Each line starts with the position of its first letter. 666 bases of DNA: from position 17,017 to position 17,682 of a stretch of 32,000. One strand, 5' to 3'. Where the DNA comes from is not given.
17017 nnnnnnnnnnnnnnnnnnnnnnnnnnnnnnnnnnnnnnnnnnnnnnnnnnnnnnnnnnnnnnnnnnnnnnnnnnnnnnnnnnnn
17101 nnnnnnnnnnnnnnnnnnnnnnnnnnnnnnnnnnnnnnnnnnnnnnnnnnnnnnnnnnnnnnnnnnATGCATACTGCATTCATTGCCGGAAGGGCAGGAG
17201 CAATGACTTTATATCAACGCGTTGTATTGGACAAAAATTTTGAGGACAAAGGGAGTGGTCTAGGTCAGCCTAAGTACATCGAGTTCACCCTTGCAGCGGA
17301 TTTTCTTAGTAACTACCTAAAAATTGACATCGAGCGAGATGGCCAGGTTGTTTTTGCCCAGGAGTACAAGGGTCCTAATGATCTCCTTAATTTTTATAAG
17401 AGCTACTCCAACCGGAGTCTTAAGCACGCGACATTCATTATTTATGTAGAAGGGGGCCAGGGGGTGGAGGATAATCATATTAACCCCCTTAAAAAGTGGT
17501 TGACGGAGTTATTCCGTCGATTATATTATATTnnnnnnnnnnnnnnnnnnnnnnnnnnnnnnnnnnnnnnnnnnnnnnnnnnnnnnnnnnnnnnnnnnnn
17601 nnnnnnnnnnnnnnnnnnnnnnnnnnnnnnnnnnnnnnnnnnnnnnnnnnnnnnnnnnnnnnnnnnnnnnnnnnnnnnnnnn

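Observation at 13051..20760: psaA is encoded as two separate ORFs in permuted order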

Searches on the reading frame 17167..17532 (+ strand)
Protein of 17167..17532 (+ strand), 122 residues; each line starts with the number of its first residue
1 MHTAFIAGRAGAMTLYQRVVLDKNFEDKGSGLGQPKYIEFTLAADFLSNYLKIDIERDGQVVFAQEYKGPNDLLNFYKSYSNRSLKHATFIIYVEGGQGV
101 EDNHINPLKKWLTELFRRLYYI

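Call 8: search_protein_families(library=pfam, max_evalue=0.01, proteins=[window:17167-17532:+])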
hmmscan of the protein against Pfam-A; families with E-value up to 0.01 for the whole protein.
seq(122 aa): 0 families
